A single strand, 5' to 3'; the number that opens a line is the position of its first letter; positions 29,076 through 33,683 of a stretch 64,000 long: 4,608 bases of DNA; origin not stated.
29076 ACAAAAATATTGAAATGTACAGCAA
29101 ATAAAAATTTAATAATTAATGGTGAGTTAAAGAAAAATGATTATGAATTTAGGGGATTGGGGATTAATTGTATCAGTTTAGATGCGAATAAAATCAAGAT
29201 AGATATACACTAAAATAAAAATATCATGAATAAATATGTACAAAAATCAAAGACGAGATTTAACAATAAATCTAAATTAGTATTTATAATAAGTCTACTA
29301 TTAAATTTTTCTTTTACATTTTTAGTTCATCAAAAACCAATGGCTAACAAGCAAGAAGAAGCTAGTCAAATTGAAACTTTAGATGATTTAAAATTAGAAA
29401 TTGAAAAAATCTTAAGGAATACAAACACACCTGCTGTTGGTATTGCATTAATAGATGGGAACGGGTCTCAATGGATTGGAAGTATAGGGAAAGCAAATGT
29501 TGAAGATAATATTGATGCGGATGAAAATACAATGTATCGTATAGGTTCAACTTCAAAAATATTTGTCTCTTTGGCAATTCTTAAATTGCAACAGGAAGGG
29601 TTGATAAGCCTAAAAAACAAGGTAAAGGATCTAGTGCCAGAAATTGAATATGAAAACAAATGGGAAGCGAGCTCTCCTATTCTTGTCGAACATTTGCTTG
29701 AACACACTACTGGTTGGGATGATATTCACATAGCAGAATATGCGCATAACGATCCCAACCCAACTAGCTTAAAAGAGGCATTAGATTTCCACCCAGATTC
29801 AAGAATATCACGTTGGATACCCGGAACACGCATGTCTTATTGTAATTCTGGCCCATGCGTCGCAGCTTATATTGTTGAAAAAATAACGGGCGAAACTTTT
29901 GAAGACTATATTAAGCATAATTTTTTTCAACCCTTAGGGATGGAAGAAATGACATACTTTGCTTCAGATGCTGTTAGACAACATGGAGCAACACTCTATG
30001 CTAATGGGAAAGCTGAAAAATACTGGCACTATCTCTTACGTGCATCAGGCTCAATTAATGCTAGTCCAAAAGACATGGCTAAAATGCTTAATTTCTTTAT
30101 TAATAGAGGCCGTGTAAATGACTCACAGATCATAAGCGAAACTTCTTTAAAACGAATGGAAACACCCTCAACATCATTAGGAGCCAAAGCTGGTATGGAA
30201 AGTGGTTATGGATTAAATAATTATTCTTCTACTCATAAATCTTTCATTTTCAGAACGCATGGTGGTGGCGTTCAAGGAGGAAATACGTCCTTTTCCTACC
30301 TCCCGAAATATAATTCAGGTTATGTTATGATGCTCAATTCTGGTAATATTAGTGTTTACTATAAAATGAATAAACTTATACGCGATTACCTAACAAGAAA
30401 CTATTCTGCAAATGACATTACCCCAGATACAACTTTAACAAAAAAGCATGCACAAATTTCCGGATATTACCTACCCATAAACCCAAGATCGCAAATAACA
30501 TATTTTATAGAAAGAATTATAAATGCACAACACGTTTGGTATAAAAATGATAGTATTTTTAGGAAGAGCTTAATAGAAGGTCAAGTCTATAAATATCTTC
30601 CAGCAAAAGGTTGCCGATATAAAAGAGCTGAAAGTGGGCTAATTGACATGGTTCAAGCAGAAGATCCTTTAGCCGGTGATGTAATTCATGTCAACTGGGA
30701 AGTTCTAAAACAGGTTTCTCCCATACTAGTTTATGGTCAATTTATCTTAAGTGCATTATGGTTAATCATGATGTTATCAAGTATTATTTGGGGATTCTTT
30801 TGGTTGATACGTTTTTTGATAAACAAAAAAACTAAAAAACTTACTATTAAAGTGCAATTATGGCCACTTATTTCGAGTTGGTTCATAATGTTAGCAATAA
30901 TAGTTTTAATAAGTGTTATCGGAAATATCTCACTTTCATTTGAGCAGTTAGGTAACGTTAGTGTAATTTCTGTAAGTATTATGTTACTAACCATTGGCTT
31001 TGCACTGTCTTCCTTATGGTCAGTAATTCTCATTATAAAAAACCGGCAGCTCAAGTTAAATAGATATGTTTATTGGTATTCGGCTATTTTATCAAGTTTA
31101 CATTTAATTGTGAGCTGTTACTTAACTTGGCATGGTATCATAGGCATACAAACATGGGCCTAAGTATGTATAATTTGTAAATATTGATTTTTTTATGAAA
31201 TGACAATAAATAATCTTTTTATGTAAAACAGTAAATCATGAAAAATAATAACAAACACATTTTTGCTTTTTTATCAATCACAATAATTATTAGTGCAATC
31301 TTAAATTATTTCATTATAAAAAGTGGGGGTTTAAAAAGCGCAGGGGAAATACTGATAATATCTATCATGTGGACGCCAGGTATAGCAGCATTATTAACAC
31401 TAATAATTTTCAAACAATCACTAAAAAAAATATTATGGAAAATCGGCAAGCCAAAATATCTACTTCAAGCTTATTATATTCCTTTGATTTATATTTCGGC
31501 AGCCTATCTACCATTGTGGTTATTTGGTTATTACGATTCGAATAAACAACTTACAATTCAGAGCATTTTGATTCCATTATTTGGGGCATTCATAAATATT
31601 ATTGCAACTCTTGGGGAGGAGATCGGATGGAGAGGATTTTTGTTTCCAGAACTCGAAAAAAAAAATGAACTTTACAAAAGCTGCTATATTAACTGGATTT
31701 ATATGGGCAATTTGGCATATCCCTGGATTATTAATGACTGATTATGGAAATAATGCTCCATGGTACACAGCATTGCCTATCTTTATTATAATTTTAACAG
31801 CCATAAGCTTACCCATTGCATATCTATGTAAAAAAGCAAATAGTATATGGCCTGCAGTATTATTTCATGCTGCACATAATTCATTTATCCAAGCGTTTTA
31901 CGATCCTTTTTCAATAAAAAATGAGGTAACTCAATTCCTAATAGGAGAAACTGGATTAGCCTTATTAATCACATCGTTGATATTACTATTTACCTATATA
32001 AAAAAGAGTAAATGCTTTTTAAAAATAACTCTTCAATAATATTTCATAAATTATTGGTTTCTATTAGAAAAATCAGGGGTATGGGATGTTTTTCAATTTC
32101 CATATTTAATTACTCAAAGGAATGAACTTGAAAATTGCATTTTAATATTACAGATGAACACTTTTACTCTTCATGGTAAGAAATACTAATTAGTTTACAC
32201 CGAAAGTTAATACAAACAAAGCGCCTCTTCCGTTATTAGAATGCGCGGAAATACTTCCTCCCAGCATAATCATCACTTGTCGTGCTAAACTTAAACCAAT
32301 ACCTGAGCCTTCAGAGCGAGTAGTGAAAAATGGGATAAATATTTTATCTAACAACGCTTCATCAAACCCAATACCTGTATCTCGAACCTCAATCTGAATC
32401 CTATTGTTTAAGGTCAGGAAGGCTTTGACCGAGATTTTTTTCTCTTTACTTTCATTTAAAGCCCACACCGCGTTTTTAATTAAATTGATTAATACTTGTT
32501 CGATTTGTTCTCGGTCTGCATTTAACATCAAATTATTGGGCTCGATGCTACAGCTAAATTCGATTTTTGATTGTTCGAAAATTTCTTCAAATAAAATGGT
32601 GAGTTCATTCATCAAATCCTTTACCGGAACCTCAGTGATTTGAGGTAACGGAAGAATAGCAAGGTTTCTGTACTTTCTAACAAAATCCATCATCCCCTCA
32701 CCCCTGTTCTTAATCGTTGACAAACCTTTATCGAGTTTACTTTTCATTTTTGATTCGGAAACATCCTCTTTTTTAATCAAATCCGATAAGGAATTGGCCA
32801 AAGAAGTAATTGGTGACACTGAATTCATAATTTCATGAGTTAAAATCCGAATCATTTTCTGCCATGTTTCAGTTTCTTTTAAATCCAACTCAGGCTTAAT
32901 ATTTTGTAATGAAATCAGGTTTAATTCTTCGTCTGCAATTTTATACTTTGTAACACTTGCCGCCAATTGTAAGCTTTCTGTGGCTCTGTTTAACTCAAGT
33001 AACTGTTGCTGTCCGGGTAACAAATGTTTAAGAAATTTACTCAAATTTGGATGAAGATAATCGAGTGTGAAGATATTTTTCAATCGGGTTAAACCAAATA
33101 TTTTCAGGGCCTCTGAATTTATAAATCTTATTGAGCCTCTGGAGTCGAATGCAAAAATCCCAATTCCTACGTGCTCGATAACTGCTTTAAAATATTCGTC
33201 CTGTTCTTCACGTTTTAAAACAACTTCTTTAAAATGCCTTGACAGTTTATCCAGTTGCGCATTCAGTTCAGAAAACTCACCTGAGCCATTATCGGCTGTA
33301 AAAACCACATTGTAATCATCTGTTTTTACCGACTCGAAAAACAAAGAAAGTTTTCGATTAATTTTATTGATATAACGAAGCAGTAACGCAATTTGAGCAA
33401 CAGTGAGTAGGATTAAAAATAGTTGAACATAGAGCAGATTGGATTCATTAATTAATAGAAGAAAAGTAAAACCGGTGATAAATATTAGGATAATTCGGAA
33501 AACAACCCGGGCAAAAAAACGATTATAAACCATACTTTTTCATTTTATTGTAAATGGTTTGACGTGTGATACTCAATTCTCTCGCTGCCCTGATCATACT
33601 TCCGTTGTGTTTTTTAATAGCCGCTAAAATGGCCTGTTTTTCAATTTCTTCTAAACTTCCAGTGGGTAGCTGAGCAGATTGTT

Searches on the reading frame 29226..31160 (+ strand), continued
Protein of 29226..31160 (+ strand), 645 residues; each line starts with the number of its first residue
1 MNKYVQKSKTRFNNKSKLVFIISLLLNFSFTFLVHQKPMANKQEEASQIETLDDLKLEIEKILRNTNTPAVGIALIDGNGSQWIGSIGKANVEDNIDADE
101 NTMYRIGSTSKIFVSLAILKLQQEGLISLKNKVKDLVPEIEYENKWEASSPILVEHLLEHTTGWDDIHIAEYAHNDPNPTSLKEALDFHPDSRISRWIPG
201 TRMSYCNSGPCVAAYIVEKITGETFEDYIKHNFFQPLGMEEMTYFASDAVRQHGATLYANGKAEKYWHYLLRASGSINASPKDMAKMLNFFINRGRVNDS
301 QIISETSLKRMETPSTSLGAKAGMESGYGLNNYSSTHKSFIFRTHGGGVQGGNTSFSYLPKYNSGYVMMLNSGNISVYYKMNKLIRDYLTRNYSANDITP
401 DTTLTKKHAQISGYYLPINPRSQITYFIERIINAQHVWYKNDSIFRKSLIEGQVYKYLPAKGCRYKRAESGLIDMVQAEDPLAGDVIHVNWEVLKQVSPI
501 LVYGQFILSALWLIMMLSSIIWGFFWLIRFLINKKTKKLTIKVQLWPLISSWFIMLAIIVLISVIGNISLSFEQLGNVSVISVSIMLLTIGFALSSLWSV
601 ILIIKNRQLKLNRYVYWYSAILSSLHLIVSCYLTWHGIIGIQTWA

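Call 35: search_protein_families(library=pfam, proteins=[L001:1803-2192:+], max_evalue=1)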
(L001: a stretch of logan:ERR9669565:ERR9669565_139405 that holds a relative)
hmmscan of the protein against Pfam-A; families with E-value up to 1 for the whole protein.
L001:1803-2192:+ (130 aa): 0 families

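Call 59: predict_structure(alignment_id=A1)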
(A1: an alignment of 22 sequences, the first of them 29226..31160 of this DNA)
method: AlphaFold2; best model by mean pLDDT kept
length: 645 residues; sequences in the alignment: 22
mean_pLDDT: 83.2   pTM: 0.81
mean pLDDT of the five models: 83.2, 81.5, 78.6, 75.2, 75.1
residues with pLDDT >= 90: 305; 70-90: 237; 50-70: 60; < 50: 43
segments of 3 or more residues with pLDDT < 50: 1-15, 32-45, 566-574, 643-645
pLDDT, mean of each block of 10 residues (from residue 1): 40 51 61 37 53 95 95 92 95 95 87 93 96 94 89 90 63 68 83 82 81 95 95 93 87 90 81 83 95 90 91 86 77 78 85 92 95 90 95 86 91 91 75 92 92 89 92 93 92 92 89 89 76 62 82 86 52 54 84 94 83 84 93 82 48
secondary structure, 60 per line:
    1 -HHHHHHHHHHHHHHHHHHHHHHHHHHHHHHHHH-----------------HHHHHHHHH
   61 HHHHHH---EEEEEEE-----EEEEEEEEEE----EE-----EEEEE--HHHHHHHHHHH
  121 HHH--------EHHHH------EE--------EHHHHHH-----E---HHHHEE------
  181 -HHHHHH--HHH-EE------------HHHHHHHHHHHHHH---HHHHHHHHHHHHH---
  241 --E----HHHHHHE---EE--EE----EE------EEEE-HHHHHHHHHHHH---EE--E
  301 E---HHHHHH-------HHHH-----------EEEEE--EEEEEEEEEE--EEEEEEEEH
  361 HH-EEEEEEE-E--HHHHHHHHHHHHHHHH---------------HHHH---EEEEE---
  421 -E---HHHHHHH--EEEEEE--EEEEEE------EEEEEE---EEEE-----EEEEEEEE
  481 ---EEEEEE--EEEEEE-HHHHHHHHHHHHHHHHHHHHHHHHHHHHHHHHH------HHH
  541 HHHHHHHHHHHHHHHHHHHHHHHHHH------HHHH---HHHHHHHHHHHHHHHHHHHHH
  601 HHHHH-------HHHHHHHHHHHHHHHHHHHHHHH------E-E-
elements in order: H2-34 H52-66 E70-76 E82-91 E103-107 H110-123 H133-136 H154-159 H169-172 H182-187 H208-221 H225-237 H248-253 E276-279 H281-292 H305-310 H318-321 E333-337 E340-349 E352-359 E364-370 H375-390 H406-409 E413-417 H426-432 E435-440 E443-448 E455-460 E464-467 E473-480 E484-489 E492-497 H499-531 H538-566 H573-576 H580-605 H613-635

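Call 61: fold_search(model_id=the predicted structure, library=pdb)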
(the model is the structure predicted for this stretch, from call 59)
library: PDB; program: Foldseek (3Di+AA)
matches with E <= 10: 705; with E <= 0.001: 411
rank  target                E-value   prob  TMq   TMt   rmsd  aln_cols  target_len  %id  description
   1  9sn1                  1.9e-21  1.00  0.47  0.46   8.9       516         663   20  Lip3 DL-peptidase in the apo-state (released 2026-02-18)
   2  2qmi_A                4.2e-21  1.00  0.43  0.61  12.2       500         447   23  Structure of the octameric penicillin-binding protein homologue from Pyrococcus abyssi (released 2008-07-22)
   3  2qmi_C                1.8e-20  1.00  0.44  0.62  11.5       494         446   21  Structure of the octameric penicillin-binding protein homologue from Pyrococcus abyssi (released 2008-07-22)
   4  7spn_B                5.3e-20  1.00  0.46  0.64   7.7       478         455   18  Crystal structure of IS11, a thermophilic esterase (released 2022-08-24)
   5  7spn_A                3.8e-19  1.00  0.45  0.61   8.0       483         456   18  Crystal structure of IS11, a thermophilic esterase (released 2022-08-24)
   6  8fek                  2.0e-18  1.00  0.41  0.62   7.9       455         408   17  Crystal structure of PBP cyclase Ulm16 (released 2023-11-08)
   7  6ksu_A                5.1e-18  1.00  0.43  0.61   8.0       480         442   16  Crystal structure of SurE (released 2020-06-24)
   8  3o3v_A                1.2e-17  1.00  0.44  0.81   4.0       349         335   20  Crystal structure of ClbP peptidase domain (released 2011-07-27)
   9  6ksu_B                1.3e-17  1.00  0.43  0.61   8.0       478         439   16  Crystal structure of SurE (released 2020-06-24)
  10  6ksv_B                1.8e-17  1.00  0.44  0.64   8.0       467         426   15  Crystal structure of SurE with D-Leu (released 2020-06-24)
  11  4e6w_A                2.2e-17  1.00  0.44  0.82   4.1       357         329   20  ClbP in complex with 3-aminophenyl boronic acid (released 2013-03-27)
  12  4e6w_C                3.6e-17  1.00  0.42  0.78   4.3       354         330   21  ClbP in complex with 3-aminophenyl boronic acid (released 2013-03-27)
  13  7mdf                  3.8e-17  1.00  0.42  0.59   4.0       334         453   21  Full-length S95A ClbP bound to N-acyl-D-asparagine analog (released 2022-09-28)
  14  7mde                  5.8e-17  1.00  0.45  0.63   4.4       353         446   21  Full-length S95A ClbP (released 2022-09-28)
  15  7mdc                  6.1e-17  1.00  0.44  0.63   4.5       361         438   21  Full-length wildtype ClbP inhibited by hexanoyl-D-asparagine boronic acid (released 2022-09-28)
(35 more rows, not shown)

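Call 71: search_protein_families(library=padloc, proteins=[window:29226-31160:+, L001:1803-2192:+], max_evalue=0.01)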
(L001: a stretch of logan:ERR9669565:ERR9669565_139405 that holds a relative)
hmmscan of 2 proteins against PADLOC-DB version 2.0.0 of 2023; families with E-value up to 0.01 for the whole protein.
window:29226-31160:+ (645 aa): 0 families

L001:1803-2192:+ (130 aa): 1 family
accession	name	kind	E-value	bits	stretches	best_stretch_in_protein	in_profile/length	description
PDLC00624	ZorC1|ZorC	-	0.003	14.5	1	53-124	410-480/560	EH signature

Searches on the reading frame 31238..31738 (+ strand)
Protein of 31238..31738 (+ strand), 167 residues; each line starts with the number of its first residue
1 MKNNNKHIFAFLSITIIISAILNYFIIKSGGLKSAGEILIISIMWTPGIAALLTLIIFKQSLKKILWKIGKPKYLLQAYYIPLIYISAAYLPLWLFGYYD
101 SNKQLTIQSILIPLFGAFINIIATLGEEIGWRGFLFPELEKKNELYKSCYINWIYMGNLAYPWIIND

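Call 3: search_protein_families(library=pfam, proteins=[window:31238-31738:+], max_evalue=0.01)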
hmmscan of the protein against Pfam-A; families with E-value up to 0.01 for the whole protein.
window:31238-31738:+ (167 aa): 1 family
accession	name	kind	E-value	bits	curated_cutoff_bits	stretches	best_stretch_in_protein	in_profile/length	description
PF02517.21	Rce1-like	-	0.00011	22.9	22.4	1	113-145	5-35/93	Type II CAAX prenyl endopeptidase Rce1-like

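Call 6: search_protein_families(library=ncbifam, proteins=[window:31238-31738:+], max_evalue=0.01)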
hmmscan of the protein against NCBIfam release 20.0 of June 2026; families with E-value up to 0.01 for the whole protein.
window:31238-31738:+ (167 aa): 0 families

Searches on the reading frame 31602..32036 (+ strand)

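Call 3: search_protein_families(library=pfam, proteins=[window:31602-32036:+], max_evalue=0.01)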
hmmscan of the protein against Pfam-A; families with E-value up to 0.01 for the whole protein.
window:31602-32036:+ (145 aa): 1 family
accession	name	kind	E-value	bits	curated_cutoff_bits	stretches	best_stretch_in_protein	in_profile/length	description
PF02517.21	Rce1-like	-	3.8e-10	40.3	22.4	1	15-94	28-92/93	Type II CAAX prenyl endopeptidase Rce1-like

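Call 6: search_protein_families(library=ncbifam, proteins=[window:31602-32036:+], max_evalue=0.01)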
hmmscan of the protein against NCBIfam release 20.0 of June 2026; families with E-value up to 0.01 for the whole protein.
window:31602-32036:+ (145 aa): 3 families
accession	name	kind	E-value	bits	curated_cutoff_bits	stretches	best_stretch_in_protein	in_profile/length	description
NF041656.1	CPBP_MmRce1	equivalog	1.6e-05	24.6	425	1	13-93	147-231/271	MmRce1 family CPBP family CAAX prenyl protease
NF041647.1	ABC_perm_CPBP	equivalog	6.2e-05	21.9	435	1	15-96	566-630/636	ABC transporter permease subunit/CPBP intramembrane protease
NF052640.1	CPBP_M949_0222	equivalog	0.002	18.1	220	1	46-96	157-203/213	M949_0222 family glutamic-type intramembrane endopeptidase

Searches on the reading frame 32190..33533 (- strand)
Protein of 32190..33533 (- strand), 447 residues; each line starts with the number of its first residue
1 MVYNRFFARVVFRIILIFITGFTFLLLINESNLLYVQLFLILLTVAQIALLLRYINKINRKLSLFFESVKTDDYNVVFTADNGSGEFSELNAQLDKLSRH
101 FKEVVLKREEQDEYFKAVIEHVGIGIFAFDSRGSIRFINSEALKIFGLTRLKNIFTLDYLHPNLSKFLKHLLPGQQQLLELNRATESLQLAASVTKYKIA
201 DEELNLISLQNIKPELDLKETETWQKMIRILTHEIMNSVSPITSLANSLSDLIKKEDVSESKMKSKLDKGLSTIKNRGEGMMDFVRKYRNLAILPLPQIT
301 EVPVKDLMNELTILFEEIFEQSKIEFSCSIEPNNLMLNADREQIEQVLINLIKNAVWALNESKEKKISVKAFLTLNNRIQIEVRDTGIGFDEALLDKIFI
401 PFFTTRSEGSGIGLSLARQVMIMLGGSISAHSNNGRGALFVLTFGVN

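Call 51: search_protein_families(library=pfam, proteins=[window:32190-33530:-], max_evalue=0.001)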
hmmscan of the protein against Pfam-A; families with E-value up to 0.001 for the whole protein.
window:32190-33530:- (446 aa): 3 families
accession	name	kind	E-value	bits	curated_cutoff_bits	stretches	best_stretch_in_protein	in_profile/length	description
PF02518.31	HATPase_c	-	1.5e-21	77.4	26.4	1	339-443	2-107/111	Histidine kinase-, DNA gyrase B-, and HSP90-like ATPase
PF13188.13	PAS_8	-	6.4e-07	29.5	21.8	1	112-164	1-55/65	PAS domain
PF00989.32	PAS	-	4.8e-05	23.8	22.6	1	113-149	2-38/113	PAS fold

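Call 67: find_encoding_contigs(protein=window:32190-33533:-, flank=6000, max_places=8)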
Protein window:32190-33533:- (447 aa): 1 contig read that carries it; 1 place shown.
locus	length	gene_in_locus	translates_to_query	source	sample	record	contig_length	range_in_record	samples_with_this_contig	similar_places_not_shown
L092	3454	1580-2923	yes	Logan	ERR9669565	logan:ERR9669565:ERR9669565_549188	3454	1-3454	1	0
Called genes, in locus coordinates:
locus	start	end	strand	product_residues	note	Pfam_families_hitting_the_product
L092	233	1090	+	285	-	PF00072:Response_reg, PF01078:Mg_chelatase (faint), PF00158:Sigma54_activat, PF14532:Sigma54_activ_2, PF07728:AAA_5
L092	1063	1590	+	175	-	PF00158:Sigma54_activat, PF25601:AAA_lid_14, PF02954:HTH_8, PF18024:HTH_50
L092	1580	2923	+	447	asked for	PF13188:PAS_8 (weak), PF02518:HATPase_c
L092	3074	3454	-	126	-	?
